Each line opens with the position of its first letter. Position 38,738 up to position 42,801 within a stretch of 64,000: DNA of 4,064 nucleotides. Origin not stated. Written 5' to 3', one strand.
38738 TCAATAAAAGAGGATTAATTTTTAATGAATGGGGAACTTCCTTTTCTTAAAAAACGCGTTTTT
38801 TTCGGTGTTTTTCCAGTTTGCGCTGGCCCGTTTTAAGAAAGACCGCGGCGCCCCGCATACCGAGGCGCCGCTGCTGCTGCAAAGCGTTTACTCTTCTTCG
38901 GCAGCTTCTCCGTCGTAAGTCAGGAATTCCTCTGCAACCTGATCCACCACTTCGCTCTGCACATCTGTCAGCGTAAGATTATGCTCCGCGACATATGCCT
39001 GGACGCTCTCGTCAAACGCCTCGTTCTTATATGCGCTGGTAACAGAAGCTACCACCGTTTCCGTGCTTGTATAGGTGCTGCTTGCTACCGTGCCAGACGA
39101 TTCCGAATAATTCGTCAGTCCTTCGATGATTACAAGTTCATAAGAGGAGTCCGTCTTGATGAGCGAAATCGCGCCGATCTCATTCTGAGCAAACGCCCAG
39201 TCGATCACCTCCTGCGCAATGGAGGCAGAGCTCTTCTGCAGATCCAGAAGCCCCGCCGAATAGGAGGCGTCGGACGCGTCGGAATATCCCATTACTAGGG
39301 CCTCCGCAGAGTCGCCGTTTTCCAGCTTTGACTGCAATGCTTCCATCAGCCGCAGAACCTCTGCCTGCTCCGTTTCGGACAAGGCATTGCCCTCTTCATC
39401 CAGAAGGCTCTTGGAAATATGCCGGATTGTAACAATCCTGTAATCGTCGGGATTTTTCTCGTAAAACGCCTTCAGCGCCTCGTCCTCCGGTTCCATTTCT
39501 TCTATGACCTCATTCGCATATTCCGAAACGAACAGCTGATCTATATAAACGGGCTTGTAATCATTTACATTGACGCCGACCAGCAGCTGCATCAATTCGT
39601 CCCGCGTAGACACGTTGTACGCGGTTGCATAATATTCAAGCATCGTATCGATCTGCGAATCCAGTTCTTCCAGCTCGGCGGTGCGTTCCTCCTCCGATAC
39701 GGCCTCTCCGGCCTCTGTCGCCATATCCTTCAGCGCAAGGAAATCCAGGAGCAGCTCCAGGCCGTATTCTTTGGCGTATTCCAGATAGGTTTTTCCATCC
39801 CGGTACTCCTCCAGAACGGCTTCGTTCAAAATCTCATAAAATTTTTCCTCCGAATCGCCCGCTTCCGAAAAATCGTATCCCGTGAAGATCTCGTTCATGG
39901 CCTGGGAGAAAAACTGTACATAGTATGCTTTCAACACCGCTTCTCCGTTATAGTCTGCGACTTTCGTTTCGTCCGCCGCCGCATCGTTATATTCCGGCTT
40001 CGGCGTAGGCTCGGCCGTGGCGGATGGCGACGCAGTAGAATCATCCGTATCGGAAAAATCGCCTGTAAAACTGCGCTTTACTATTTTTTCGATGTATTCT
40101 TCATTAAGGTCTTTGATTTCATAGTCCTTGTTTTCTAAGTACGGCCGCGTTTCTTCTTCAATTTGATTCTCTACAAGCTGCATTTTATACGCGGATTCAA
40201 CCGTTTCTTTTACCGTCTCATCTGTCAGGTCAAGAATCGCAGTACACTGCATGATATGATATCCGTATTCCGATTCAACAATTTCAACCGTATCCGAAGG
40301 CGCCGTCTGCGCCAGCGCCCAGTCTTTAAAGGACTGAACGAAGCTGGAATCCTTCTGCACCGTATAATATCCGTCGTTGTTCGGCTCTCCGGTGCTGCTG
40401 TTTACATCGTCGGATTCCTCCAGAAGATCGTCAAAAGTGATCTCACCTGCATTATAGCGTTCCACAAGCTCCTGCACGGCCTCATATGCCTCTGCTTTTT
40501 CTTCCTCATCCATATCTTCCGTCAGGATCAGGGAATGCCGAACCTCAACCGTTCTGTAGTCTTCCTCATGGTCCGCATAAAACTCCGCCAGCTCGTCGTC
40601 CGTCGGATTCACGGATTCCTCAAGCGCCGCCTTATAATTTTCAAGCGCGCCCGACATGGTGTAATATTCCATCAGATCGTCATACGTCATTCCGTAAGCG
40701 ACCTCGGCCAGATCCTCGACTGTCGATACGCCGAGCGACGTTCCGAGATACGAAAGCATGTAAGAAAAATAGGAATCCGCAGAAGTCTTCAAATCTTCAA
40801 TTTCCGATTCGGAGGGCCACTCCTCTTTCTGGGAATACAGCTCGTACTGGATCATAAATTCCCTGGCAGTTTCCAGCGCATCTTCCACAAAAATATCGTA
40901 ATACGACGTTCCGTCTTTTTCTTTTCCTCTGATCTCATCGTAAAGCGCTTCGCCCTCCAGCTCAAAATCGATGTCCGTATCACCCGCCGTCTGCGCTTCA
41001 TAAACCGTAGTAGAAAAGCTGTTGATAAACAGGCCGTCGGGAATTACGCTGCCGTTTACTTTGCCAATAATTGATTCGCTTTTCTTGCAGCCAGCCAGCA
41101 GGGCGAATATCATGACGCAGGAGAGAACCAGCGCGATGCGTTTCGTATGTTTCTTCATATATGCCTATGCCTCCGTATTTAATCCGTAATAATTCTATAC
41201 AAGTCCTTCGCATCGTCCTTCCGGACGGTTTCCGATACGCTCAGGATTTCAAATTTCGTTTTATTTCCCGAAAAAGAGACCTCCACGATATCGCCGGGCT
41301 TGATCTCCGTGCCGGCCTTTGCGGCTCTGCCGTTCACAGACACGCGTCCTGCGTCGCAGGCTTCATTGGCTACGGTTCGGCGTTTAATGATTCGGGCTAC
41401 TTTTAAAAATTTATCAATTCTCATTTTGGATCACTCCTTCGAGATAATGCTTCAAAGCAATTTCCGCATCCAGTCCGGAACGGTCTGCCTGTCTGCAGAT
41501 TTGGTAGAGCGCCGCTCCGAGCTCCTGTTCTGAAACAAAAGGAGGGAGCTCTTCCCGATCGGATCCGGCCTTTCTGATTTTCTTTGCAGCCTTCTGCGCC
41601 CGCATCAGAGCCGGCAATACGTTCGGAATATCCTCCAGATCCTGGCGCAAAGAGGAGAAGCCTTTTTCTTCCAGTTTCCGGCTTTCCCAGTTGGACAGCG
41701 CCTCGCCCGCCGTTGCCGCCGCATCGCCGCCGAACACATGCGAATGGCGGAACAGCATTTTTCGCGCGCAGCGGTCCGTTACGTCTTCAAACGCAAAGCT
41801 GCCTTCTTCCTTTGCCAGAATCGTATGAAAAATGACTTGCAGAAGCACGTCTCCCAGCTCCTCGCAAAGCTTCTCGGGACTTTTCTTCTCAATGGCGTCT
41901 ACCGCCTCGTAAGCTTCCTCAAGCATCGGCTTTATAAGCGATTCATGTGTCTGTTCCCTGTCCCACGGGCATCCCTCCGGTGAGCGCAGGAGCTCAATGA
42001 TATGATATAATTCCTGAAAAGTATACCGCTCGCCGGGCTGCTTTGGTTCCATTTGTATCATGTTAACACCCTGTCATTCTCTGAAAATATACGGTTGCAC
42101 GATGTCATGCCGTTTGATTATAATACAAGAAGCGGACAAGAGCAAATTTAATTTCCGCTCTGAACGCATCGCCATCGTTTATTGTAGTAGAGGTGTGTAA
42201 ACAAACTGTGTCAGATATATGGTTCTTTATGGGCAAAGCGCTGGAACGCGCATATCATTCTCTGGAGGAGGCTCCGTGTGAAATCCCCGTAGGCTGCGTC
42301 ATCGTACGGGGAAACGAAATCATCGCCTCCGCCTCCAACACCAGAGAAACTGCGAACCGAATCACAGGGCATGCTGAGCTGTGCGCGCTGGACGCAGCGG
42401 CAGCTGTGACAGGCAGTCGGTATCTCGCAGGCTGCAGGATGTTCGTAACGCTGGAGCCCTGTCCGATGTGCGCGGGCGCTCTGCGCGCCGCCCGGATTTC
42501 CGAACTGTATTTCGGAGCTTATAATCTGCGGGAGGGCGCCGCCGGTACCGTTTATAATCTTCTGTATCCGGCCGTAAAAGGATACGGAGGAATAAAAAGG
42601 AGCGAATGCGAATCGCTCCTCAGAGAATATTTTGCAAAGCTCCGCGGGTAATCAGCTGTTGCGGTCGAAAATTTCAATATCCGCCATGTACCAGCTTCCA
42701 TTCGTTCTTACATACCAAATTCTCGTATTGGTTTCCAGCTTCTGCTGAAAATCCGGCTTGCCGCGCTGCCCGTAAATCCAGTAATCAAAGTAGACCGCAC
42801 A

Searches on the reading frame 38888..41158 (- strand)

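Call 35: search_protein_families(library=pfam, proteins=[window:38888-41158:-], max_evalue=0.001)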
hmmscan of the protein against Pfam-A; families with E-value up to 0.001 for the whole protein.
window:38888-41158:- (756 aa): 3 families
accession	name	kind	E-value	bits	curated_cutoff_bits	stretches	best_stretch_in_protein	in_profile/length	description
PF00639.27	Rotamase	-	1e-14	55.7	21.7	1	208-306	1-96/97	PPIC-type PPIASE domain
PF13616.12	Rotamase_3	-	1.5e-13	51.8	22.5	1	198-306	10-113/116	PPIC-type PPIASE domain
PF13145.12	Rotamase_2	-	3.2e-12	47.8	27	2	185-314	1-114/121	PPIC-type PPIASE domain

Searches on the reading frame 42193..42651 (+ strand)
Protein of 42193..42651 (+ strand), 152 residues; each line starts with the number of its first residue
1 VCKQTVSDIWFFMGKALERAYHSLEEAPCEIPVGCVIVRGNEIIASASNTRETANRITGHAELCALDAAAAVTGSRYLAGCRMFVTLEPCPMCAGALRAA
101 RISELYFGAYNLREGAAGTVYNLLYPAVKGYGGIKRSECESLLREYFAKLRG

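Call 35: search_protein_families(library=pfam, proteins=[window:42193-42651:+], max_evalue=0.001)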
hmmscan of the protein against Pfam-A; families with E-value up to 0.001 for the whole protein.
window:42193-42651:+ (152 aa): 3 families
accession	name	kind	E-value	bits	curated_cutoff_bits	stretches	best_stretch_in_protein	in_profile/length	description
PF14437.12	MafB19-deam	-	3.8e-25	88.9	27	1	30-151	22-142/142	MafB19-like deaminase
PF00383.29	dCMP_cyt_deam_1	-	2.9e-23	82.1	25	1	12-108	7-101/102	Cytidine and deoxycytidylate deaminase zinc-binding region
PF14439.12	Bd3614-deam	-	2.3e-05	24.8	38.5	1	41-99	19-76/113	Bd3614-like deaminase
